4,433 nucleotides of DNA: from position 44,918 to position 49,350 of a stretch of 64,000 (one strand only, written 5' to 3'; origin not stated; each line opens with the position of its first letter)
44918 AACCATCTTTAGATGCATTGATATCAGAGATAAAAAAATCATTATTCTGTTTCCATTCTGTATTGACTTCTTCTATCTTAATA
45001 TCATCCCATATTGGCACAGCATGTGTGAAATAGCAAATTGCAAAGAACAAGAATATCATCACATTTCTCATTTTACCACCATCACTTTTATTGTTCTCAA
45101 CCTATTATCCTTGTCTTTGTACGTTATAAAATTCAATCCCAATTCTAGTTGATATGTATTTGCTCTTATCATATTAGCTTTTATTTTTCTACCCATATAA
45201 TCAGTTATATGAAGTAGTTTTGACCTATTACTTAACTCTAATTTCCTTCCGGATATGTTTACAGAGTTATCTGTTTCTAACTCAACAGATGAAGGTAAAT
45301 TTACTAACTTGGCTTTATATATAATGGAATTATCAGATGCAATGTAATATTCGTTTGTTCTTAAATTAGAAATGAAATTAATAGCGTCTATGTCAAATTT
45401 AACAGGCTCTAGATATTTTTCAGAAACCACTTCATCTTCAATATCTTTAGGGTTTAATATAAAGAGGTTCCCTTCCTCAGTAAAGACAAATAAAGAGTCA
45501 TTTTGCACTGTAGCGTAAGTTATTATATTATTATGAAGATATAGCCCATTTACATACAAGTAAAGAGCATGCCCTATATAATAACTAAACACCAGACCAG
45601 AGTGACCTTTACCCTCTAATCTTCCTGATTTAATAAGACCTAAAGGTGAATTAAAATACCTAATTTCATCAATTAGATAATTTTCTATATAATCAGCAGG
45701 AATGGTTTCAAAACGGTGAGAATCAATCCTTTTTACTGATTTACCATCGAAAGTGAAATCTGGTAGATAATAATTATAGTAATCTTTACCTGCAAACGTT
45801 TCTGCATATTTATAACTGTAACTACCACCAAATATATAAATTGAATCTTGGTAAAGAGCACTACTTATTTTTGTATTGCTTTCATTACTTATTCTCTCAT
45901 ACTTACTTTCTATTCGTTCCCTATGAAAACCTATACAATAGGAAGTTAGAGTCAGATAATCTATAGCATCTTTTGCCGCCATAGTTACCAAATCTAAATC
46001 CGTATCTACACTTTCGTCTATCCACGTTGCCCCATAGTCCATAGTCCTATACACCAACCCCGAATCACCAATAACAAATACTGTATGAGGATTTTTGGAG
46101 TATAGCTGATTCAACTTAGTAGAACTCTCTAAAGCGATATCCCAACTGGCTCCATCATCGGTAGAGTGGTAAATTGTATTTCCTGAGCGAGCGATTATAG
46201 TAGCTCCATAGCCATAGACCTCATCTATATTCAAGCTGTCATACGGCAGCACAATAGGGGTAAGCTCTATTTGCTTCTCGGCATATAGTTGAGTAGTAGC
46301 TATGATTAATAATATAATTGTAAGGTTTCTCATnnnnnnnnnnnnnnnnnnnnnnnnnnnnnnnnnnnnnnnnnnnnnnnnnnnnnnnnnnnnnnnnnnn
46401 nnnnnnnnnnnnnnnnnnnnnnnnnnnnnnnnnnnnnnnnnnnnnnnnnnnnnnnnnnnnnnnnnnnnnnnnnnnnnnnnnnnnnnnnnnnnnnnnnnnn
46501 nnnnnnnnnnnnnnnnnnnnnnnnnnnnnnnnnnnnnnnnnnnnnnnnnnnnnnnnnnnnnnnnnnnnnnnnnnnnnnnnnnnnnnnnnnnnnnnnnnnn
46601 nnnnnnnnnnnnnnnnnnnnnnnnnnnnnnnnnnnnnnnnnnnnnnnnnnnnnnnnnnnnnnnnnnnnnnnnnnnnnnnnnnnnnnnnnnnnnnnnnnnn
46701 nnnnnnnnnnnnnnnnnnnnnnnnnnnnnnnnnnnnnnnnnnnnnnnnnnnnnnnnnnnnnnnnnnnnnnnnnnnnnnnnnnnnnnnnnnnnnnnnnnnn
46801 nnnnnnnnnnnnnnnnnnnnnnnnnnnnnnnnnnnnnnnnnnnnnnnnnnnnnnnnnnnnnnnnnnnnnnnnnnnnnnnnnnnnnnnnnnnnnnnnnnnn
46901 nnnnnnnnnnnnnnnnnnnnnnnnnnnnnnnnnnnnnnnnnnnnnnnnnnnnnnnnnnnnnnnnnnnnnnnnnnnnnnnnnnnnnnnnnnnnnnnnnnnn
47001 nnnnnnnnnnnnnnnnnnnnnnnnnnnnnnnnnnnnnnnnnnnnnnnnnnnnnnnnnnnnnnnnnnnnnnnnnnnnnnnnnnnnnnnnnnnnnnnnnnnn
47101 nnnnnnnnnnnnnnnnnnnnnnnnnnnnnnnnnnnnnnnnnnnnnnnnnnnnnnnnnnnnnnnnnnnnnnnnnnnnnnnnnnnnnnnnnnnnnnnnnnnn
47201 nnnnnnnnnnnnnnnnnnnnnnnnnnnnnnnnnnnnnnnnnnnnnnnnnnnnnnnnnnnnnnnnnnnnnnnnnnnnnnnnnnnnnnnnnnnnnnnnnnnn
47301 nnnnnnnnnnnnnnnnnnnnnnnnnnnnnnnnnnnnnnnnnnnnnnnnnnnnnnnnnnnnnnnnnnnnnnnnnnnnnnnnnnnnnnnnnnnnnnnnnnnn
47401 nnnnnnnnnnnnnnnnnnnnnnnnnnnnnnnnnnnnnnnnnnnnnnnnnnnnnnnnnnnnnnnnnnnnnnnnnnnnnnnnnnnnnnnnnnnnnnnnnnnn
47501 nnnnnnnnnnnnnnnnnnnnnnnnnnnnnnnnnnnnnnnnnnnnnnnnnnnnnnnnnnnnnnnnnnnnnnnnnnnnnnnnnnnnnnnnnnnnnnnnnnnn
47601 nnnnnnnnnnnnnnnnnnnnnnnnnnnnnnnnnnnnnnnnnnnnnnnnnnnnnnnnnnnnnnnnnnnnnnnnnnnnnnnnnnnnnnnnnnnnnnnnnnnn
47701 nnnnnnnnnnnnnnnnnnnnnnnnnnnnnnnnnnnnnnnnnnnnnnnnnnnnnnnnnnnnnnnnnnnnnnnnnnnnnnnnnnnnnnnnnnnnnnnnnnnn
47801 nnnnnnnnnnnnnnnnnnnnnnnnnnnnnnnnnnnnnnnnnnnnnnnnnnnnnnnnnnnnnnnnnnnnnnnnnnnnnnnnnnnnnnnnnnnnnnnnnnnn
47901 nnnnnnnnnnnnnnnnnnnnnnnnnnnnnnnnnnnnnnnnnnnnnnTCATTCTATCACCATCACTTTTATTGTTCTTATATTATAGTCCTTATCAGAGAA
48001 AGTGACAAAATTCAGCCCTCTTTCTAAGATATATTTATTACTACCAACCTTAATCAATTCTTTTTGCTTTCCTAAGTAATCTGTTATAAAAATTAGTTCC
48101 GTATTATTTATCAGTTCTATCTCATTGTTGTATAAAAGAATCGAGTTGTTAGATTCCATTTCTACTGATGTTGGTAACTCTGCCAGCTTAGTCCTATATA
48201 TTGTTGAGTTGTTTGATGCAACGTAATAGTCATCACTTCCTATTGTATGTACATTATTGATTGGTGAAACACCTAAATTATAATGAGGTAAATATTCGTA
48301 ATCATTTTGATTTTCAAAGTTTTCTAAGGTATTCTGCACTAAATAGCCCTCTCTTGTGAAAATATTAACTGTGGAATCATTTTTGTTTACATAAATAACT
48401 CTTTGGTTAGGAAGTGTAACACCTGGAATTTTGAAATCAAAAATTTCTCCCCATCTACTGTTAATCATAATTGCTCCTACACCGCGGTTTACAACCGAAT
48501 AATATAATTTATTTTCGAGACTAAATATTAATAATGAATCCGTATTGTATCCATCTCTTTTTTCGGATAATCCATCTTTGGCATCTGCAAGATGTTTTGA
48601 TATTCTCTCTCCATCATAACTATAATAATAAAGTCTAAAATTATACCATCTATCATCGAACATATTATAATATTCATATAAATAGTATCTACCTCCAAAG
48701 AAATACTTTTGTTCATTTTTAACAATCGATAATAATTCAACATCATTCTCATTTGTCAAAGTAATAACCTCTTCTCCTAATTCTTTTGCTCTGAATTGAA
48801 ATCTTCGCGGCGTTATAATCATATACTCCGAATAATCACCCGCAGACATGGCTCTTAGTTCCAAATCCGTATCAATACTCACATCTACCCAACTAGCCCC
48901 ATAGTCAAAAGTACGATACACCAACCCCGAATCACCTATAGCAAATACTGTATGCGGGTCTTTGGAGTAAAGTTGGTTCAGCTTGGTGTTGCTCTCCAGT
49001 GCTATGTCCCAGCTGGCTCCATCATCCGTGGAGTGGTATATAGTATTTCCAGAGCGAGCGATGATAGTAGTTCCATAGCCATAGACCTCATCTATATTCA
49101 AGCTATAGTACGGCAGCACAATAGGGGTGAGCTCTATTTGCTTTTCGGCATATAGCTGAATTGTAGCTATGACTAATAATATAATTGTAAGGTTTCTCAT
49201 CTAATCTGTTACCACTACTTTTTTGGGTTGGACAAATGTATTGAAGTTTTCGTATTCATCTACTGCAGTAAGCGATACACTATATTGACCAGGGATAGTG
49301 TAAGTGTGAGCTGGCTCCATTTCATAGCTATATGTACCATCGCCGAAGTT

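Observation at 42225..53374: Gap-free 11.1-kb array of eight translationally coupled secreted-protein genes (A-A-B-A-B-A-B-A) built from alternating invariant and hypervariable blocks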

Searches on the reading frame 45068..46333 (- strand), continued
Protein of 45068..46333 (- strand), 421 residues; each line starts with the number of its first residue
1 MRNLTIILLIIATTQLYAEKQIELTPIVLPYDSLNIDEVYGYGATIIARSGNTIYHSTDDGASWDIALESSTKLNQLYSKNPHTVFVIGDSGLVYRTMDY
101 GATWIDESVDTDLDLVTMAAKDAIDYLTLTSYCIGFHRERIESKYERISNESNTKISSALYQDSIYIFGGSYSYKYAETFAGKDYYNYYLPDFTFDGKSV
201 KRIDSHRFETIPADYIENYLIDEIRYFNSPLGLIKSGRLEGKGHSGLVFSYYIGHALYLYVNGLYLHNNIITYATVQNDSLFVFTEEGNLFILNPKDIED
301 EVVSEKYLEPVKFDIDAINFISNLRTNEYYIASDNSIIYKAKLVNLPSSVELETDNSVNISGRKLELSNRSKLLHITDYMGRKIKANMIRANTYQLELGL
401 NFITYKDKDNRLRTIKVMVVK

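Call 31: fold_search(model_id=the predicted structure, library=pdb)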
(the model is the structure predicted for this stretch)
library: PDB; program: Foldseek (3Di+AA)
matches with E <= 10: 1684; with E <= 0.001: 1184
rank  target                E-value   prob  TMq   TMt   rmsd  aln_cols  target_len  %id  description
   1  5ojr_A                2.1e-09  1.00  0.49  0.64   7.0       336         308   11  YCF48 bound to D1 peptide (released 2018-08-08)
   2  5ojr_D                2.3e-09  1.00  0.47  0.63   7.4       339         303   12  YCF48 bound to D1 peptide (released 2018-08-08)
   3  5ojr_C                2.8e-09  1.00  0.47  0.62   6.8       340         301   11  YCF48 bound to D1 peptide (released 2018-08-08)
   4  8bbe_E                5.6e-09  1.00  0.47  0.20  10.9       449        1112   11  Structure of the IFT-A complex; IFT-A2 module (released 2022-12-21)
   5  5ojr_B                6.2e-09  1.00  0.48  0.62   6.9       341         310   11  YCF48 bound to D1 peptide (released 2018-08-08)
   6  5oj5_A                6.5e-09  1.00  0.49  0.64   5.9       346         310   11  YCF48 bound to D1 peptide (released 2018-08-08)
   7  5ojp_C                6.8e-09  1.00  0.47  0.64   5.4       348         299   11  YCF48 bound to D1 peptide (released 2018-08-08)
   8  5oj3_A                7.1e-09  1.00  0.49  0.62   6.3       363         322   11  YCF48 from Cyanidioschyzon merolae (released 2018-08-08)
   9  5ojp_A                7.5e-09  1.00  0.51  0.66   5.3       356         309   12  YCF48 bound to D1 peptide (released 2018-08-08)
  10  8fky_SP               8.2e-09  1.00  0.47  0.50   6.5       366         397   11  Human nucleolar pre-60S ribosomal subunit (State F) (released 2023-07-12)
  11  5ojp_B                8.6e-09  1.00  0.50  0.66   5.2       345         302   12  YCF48 bound to D1 peptide (released 2018-08-08)
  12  8hme_E                9.5e-09  1.00  0.43  0.19  11.7       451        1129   12  head module state 1 of Tetrahymena IFT-A (released 2023-06-14)
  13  9r9b_A                2.4e-08  1.00  0.44  0.34   8.2       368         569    6  Crystal structure of clathrin heavy chain in complex with a peptidomimetic inhibitor of the TACC3 interaction (released 2026-04-08)
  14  8hmf_D                3.2e-08  1.00  0.48  0.17  11.5       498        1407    9  head module state 2 of Tetrahymena IFT-A (released 2023-06-14)
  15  6xk9_B                3.9e-08  1.00  0.47  0.21  11.8       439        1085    7  Cereblon in complex with DDB1, CC-90009, and GSPT1 (released 2020-12-02)
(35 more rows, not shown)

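Call 36: search_protein_families(library=pfam, alignment_id=A1, max_evalue=0.1)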
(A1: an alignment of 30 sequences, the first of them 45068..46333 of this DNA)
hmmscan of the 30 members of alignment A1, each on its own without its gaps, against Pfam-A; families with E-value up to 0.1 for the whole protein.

A. member 1, window:45068-46333:- (421 aa): 4 families
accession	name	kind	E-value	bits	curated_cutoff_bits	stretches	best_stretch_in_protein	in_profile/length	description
PF15902.12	Sortilin-Vps10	-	6.4e-05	22.4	33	1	53-114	2-67/446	Sortilin, neurotensin receptor 3,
PF14870.12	PSII_BNR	-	0.0025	17.5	27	1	50-132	80-165/303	Photosynthesis system II assembly factor YCF48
PF19755.4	DUF6242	-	0.015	15.6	29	1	46-104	162-217/217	Domain of unknown function (DUF6242)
PF13964.12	Kelch_6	-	0.027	14.9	25.3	1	154-174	3-23/50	Kelch motif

B. families by the number of members that match (of 30 scanned): 12 families
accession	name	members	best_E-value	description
PF14870.12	PSII_BNR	30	3.1e-07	Photosynthesis system II assembly factor YCF48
PF15902.12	Sortilin-Vps10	22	2.6e-06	Sortilin, neurotensin receptor 3,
PF02012.26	BNR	4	0.084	BNR/Asp-box repeat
PF13964.12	Kelch_6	3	0.0096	Kelch motif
PF07759.17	DUF1615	2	0.0028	Protein of unknown function (DUF1615)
PF13158.11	DUF3993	2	0.0043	Protein of unknown function (DUF3993)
PF18962.6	Por_Secre_tail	1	0.009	Secretion system C-terminal sorting domain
PF05595.16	DUF771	1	0.011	Domain of unknown function (DUF771)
PF19755.4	DUF6242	1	0.015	Domain of unknown function (DUF6242)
PF14470.12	bPH_3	1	0.029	Bacterial PH domain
PF02735.22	Ku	1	0.033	Ku70/Ku80 beta-barrel domain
PF15590.11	Imm27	1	0.089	Immunity protein 27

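Call 39: search_protein_families(library=phrogs, proteins=[window:45068-46333:-], max_evalue=0.01)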
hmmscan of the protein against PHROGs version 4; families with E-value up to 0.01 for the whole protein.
window:45068-46333:- (421 aa): 0 families

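Call 49: search_solved_structures(query=A1, max_evalue=1, show_alignments=2)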
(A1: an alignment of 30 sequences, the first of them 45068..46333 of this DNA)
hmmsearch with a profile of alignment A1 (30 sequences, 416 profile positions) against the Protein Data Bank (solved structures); distinct sequences matched with E-value up to 1: 7.
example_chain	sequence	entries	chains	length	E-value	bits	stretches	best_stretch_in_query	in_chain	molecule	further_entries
1suu_A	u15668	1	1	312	0.0066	18.7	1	272-375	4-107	DNA gyrase subunit A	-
5hfs_A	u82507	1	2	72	0.05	15.8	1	350-416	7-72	Gingipain R2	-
7pq4_A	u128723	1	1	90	0.062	15.5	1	348-416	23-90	Arginine-specific cysteine proteinase (Arg-gingipain)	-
8glj_D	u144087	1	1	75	0.071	15.3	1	359-414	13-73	Por secretion system C-terminal sorting domain-containing protein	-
8glk_D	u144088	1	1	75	0.12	14.5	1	371-416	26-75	Endonuclease I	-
5ag9_A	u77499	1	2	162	0.26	13.5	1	352-416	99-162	Gingipain R2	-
6p2n_A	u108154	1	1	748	0.48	12.6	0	48-65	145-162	Xyloglucanase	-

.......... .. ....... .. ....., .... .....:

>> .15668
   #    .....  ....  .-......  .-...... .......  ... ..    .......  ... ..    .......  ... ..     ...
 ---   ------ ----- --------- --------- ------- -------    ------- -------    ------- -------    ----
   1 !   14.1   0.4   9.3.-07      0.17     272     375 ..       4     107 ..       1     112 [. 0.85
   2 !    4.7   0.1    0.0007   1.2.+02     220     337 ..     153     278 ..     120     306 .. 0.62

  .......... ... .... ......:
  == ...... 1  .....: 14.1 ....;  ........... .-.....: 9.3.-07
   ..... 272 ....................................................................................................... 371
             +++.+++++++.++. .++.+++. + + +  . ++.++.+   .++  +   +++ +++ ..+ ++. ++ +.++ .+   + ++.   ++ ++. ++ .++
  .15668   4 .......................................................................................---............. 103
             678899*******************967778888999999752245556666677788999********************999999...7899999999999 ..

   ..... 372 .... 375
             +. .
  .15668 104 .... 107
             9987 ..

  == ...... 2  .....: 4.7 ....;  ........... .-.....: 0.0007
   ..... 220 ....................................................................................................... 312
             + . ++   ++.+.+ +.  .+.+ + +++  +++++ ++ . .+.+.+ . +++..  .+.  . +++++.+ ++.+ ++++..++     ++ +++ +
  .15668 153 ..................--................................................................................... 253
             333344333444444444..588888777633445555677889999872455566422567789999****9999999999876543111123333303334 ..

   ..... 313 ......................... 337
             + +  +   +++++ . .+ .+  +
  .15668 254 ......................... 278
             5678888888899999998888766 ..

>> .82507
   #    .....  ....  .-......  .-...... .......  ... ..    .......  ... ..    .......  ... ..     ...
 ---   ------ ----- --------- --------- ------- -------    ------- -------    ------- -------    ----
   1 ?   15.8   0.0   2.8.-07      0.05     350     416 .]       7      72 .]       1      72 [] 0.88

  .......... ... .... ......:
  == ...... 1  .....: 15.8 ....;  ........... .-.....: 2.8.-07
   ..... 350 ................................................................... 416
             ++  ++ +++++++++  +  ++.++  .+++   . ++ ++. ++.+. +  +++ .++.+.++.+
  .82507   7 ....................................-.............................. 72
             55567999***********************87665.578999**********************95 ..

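Call 56: search_protein_representatives(alignment_id=A1)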
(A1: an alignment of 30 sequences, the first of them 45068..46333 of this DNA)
Query: 30 sequences, 416 profile positions. Proteins with E-value up to 0.001 (for the whole library): 2336; up to 1e-10: 201; up to 1e-30: 15. The best 150 are listed.
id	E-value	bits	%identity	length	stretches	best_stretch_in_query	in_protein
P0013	6.8e-165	565.5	-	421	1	1-416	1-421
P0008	5.7e-163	559.2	-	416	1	1-416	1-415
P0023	2.8e-161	553.6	-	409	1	1-416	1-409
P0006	4.9e-150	516.6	-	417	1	1-415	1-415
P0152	6.2e-114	397.7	-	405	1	17-415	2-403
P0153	1.1e-111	390.3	-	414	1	1-415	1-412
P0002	2.3e-108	379.3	-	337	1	85-415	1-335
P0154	2.6e-106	372.6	-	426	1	4-415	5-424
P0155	2.6e-81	290.2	-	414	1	3-415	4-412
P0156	1.2e-72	261.7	-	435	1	3-415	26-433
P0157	3.0e-64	234.0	-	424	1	2-415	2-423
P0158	2.5e-57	211.2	-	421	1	1-414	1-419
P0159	2.7e-49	184.8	-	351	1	6-323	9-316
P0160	6.6e-43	163.7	-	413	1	3-393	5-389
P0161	8.2e-31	123.9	-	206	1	189-384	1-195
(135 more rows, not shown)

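Call 58: find_encoding_contigs(protein=P0157, flank=8000, max_places=2)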
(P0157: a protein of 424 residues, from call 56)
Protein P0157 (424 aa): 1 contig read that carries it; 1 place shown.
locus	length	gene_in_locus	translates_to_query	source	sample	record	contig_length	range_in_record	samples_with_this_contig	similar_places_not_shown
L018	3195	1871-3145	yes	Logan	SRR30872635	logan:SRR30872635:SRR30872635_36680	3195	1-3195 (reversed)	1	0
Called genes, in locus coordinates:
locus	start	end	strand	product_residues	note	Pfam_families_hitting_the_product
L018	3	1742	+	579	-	?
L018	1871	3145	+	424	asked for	-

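Call 59: find_encoding_contigs(protein=P0158, flank=8000, max_places=2)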
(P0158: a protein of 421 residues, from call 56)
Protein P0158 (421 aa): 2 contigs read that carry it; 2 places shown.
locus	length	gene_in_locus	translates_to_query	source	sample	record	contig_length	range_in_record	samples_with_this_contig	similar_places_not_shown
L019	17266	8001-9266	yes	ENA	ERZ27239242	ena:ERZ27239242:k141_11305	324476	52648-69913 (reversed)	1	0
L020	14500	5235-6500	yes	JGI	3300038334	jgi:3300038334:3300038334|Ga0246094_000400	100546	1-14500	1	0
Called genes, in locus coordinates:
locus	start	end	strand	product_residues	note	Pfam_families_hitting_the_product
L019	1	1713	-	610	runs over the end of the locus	PF24316:Tli3 (faint), PF02012:BNR (faint), PF13088:BNR_2 (faint), PF18962:Por_Secre_tail (weak)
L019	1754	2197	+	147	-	PF00691:OmpA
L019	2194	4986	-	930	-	PF00005:ABC_tran (faint), PF02463:SMC_N (faint), PF03193:RsgA_GTPase (faint), PF06745:ATPase (faint), PF13191:AAA_16 (faint), PF13476:AAA_23 (faint), PF13555:AAA_29 (faint), PF17755:UvrA_DNA-bind, +4 more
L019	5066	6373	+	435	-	PF25852:DUF6242_C (faint), PF15902:Sortilin-Vps10 (weak), PF18962:Por_Secre_tail (faint)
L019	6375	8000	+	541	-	PF00801:PKD, PF18911:PKD_4, PF00801:PKD, PF18911:PKD_4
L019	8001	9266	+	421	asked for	PF14870:PSII_BNR (weak), PF15902:Sortilin-Vps10, PF18962:Por_Secre_tail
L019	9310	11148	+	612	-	PF18911:PKD_4, PF00801:PKD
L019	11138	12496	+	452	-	PF14870:PSII_BNR, PF18962:Por_Secre_tail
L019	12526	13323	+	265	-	PF01435:Peptidase_M48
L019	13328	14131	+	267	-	PF00215:OMPdecase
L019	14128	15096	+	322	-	PF11013:DUF2851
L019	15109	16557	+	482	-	-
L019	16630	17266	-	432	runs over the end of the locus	PF00091:Tubulin, PF12327:FtsZ_C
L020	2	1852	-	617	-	?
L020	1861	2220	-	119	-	-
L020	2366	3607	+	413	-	PF25852:DUF6242_C (faint), PF15902:Sortilin-Vps10 (weak)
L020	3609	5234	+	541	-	PF00801:PKD, PF18911:PKD_4, PF00801:PKD, PF18911:PKD_4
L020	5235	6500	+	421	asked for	PF14870:PSII_BNR (weak), PF15902:Sortilin-Vps10, PF18962:Por_Secre_tail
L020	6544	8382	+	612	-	PF18911:PKD_4, PF00801:PKD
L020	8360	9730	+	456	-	PF14870:PSII_BNR, PF18962:Por_Secre_tail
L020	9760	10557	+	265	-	PF01435:Peptidase_M48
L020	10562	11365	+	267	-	PF00215:OMPdecase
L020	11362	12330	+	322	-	PF11013:DUF2851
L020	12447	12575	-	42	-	-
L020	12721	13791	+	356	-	-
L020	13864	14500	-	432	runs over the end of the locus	PF00091:Tubulin, PF12327:FtsZ_C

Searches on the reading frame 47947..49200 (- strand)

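Call 3: search_protein_families(library=pfam, proteins=[window:47947-49200:-], max_evalue=1)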
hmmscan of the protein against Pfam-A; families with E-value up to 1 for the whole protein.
window:47947-49200:- (417 aa): 2 families
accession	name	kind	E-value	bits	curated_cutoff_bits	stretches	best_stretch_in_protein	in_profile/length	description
PF15902.12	Sortilin-Vps10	-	4.7e-06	26.1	33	1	53-168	2-121/446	Sortilin, neurotensin receptor 3,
PF14870.12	PSII_BNR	-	0.014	15.1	27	1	50-143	80-176/303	Photosynthesis system II assembly factor YCF48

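Call 4: search_protein_families(library=ncbifam, proteins=[window:47947-49200:-], max_evalue=1)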
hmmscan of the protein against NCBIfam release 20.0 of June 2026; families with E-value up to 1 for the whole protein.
window:47947-49200:- (417 aa): 3 families
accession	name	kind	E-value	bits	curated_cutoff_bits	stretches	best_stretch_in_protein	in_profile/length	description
NF045728.1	glycosyl_F510_1955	equivalog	1.2e-05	24.7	175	1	38-160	106-226/246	F510_1955 family glycosylhydrolase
NF010237.0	PRK13684.1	equivalog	0.0063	15.6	326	1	52-132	109-192/334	photosynthesis system II assembly factor Ycf48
NF045554.1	AmiPhnlOxPhsA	equivalog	0.013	14.1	950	1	257-319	419-481/581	O-aminophenol oxidase PhsA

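Call 39: search_protein_families(library=phrogs, proteins=[window:47947-49200:-], max_evalue=0.01)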
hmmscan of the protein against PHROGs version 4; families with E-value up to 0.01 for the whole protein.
window:47947-49200:- (417 aa): 0 families
